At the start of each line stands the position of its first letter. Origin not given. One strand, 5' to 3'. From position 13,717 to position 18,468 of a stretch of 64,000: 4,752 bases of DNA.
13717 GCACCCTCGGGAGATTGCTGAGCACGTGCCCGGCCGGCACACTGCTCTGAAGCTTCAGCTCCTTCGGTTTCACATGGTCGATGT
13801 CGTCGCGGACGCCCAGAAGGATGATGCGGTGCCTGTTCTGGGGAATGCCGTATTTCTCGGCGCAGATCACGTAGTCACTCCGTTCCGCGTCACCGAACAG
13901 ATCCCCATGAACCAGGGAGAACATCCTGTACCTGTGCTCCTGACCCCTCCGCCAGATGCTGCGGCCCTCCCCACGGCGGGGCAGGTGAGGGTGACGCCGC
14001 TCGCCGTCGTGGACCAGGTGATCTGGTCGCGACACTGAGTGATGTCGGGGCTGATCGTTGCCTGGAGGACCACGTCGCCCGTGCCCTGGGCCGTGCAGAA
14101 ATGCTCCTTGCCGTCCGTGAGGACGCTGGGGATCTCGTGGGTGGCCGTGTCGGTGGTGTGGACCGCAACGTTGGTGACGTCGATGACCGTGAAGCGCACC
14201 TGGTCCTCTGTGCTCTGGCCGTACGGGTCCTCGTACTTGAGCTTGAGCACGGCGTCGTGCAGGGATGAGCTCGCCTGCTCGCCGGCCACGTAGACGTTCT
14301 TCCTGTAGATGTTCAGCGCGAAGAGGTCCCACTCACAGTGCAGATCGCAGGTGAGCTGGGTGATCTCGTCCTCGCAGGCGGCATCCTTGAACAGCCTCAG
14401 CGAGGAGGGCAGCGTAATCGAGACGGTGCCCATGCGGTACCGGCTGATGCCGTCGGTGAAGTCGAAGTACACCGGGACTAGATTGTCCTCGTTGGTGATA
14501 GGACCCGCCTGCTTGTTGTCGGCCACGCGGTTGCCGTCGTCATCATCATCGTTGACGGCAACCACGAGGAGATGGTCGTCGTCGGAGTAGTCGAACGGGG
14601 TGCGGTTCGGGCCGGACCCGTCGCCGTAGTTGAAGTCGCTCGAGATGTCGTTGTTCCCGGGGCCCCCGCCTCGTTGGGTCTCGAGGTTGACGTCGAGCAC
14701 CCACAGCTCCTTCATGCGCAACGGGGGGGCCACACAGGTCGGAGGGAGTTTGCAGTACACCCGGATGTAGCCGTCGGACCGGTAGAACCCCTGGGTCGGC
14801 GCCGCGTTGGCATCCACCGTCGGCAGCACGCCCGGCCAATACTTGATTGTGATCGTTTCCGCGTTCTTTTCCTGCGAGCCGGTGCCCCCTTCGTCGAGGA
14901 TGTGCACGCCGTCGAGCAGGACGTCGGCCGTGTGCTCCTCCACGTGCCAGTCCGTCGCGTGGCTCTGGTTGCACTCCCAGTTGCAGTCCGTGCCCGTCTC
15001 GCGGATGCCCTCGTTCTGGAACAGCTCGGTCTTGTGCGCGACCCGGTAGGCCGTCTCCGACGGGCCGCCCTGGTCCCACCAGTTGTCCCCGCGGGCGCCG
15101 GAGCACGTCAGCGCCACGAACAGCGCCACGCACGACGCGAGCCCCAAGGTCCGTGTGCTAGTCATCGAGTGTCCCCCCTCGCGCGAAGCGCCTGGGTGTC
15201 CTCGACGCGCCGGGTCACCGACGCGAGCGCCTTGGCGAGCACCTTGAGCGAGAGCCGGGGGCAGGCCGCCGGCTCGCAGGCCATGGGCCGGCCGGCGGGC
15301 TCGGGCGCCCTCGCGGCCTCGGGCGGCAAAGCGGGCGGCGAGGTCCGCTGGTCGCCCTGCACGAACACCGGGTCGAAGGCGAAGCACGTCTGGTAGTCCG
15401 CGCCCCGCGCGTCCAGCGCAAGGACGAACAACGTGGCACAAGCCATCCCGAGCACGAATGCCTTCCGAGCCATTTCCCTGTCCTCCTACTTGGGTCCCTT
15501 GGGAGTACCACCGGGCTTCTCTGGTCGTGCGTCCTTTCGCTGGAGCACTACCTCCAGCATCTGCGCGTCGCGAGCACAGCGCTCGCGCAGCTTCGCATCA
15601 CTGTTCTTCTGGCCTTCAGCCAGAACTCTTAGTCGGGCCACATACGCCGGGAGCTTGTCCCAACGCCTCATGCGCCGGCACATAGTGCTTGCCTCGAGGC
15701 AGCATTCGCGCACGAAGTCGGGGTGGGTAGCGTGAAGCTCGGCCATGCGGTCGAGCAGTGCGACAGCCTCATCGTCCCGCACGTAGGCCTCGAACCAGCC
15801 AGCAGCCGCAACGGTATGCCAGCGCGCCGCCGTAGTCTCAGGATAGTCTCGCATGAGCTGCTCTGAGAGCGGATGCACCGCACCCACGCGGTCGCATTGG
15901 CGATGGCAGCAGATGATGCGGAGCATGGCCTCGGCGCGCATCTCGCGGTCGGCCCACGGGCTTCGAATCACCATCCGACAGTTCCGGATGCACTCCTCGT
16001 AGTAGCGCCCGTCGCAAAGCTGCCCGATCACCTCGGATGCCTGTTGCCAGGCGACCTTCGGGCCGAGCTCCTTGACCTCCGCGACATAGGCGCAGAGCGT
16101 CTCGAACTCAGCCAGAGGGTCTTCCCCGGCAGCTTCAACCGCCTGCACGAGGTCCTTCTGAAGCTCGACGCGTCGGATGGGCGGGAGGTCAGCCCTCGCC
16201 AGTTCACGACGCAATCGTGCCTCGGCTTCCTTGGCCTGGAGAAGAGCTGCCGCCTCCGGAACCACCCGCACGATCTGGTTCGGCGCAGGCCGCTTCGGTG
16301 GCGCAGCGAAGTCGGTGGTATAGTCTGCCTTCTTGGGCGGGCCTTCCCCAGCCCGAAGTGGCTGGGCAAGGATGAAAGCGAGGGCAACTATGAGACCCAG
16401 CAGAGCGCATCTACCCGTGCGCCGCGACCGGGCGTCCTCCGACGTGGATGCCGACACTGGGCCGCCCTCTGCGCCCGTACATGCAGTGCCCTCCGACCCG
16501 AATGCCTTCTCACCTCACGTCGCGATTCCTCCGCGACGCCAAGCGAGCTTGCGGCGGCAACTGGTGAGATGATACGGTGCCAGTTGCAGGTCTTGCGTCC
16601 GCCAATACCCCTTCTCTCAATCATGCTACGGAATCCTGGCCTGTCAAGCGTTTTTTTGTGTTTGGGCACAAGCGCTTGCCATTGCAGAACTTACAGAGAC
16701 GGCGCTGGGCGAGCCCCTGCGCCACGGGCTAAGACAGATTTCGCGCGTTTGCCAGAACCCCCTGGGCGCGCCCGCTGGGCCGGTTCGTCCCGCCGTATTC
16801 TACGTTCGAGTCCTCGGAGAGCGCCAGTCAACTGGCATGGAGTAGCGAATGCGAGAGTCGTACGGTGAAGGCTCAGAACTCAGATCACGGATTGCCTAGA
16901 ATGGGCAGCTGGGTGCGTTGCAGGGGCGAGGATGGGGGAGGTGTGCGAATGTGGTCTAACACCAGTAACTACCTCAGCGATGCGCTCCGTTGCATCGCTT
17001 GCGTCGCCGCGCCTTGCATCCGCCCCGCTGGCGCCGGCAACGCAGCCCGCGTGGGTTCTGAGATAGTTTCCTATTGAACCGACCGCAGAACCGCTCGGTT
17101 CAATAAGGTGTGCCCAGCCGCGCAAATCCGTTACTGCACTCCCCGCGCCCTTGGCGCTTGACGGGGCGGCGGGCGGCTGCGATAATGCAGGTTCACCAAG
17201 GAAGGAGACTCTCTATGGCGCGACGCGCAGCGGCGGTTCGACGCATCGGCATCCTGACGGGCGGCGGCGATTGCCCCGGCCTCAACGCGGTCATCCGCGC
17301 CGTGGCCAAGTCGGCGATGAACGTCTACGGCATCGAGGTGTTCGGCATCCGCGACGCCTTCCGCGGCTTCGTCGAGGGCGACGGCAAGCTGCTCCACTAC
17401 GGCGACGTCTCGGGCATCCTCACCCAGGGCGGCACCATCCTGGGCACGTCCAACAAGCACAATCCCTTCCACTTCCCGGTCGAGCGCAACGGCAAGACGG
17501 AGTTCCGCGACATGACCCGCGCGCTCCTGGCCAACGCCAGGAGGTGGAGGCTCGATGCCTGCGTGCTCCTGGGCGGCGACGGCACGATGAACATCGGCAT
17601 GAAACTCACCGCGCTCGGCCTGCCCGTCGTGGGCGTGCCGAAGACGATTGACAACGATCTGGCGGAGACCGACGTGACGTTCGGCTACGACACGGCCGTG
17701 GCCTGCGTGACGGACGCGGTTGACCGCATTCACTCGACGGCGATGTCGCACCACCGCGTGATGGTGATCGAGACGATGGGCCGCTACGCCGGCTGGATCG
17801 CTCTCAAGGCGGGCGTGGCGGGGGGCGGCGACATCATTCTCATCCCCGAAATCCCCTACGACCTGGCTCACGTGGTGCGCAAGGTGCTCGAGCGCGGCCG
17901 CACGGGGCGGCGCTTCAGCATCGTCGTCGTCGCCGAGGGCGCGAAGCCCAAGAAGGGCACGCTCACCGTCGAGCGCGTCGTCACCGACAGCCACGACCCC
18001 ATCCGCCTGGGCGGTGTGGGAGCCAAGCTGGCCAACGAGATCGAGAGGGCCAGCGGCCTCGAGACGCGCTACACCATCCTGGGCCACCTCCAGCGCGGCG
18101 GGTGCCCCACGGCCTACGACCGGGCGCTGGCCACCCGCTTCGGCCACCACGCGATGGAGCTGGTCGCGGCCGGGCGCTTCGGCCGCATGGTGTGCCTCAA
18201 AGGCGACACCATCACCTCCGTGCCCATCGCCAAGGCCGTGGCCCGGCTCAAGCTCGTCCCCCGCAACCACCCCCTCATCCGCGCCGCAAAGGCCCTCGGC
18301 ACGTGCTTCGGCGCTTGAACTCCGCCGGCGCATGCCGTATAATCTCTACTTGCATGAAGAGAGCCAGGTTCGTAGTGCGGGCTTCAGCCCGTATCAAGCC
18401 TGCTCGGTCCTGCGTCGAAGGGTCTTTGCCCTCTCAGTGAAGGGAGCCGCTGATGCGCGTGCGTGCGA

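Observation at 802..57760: Native genes avoid the palindrome RTCGAY; foreign segments do not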

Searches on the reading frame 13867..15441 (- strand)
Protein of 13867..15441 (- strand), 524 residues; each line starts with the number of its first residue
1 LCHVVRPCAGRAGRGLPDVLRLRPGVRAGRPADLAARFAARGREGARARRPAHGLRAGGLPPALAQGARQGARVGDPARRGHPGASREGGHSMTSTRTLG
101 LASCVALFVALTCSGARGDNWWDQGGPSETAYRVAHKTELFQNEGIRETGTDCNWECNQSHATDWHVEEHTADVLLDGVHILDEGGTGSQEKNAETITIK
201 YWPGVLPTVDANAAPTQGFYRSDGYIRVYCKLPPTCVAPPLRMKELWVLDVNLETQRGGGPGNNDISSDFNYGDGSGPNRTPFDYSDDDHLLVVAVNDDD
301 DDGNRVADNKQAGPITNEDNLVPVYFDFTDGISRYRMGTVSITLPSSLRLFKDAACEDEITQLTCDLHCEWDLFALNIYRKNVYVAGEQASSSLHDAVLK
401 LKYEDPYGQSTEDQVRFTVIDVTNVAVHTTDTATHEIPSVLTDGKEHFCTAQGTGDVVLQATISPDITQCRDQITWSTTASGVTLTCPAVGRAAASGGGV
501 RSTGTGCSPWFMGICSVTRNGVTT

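Call 9: search_protein_families(library=pfam, proteins=[window:13867-15441:-], max_evalue=0.01)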
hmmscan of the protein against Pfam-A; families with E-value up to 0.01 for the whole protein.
window:13867-15441:- (524 aa): 0 families

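Call 23: search_protein_families(library=padloc, proteins=[window:13867-15162:-], max_evalue=0.01)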
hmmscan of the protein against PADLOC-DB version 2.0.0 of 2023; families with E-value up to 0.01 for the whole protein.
window:13867-15162:- (431 aa): 0 families

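Call 37: search_protein_families(library=ncbifam, proteins=[window:13867-15162:-], max_evalue=0.01)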
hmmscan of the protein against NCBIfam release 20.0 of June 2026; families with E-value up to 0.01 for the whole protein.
window:13867-15162:- (431 aa): 0 families

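Call 56: search_solved_structures(query=window:13867-15162:-, max_evalue=0.1)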
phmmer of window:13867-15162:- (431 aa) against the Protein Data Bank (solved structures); distinct sequences matched with E-value up to 0.1: 0.

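Call 58: search_protein_families(library=phrogs, proteins=[window:13867-15162:-], max_evalue=0.001)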
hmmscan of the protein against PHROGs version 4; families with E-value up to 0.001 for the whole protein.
window:13867-15162:- (431 aa): 0 families

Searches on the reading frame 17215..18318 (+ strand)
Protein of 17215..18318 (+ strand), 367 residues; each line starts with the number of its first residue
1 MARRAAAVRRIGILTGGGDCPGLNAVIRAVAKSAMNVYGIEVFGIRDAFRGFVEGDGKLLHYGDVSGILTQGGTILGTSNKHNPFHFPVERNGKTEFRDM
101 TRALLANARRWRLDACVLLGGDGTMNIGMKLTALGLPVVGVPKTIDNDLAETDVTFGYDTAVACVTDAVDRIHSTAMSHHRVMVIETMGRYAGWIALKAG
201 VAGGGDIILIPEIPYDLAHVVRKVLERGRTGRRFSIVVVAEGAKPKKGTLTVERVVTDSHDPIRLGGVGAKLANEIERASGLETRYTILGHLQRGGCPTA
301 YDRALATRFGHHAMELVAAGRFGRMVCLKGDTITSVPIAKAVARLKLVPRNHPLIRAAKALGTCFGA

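Call 27: search_protein_families(library=pfam, proteins=[window:17215-18318:+], max_evalue=0.001)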
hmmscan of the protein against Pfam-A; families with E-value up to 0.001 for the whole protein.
window:17215-18318:+ (367 aa): 1 family
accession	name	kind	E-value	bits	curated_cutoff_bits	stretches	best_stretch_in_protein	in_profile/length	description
PF00365.25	PFK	-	5.6e-101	338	30.9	1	10-317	1-277/277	Phosphofructokinase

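Call 47: find_encoding_contigs(protein=window:17215-18318:+, flank=10000, max_places=6)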
Protein window:17215-18318:+ (367 aa): 2 contigs read that carry it; 2 places shown.
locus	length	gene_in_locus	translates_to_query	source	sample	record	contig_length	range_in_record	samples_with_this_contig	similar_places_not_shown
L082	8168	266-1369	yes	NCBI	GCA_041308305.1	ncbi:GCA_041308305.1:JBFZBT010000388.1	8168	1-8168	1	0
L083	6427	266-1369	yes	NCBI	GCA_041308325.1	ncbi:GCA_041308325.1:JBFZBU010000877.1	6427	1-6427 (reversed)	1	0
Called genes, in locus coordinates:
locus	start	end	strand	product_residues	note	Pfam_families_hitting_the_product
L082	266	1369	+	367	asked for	PF00365:PFK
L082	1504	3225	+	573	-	-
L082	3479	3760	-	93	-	-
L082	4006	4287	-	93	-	-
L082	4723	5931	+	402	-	PF01408:GFO_IDH_MocA, PF02894:GFO_IDH_MocA_C, PF22725:GFO_IDH_MocA_C3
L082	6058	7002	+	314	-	-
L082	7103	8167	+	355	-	?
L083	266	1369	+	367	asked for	PF00365:PFK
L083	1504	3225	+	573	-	-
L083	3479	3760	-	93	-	-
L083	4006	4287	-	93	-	-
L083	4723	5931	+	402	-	PF01408:GFO_IDH_MocA, PF02894:GFO_IDH_MocA_C, PF22725:GFO_IDH_MocA_C3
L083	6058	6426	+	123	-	?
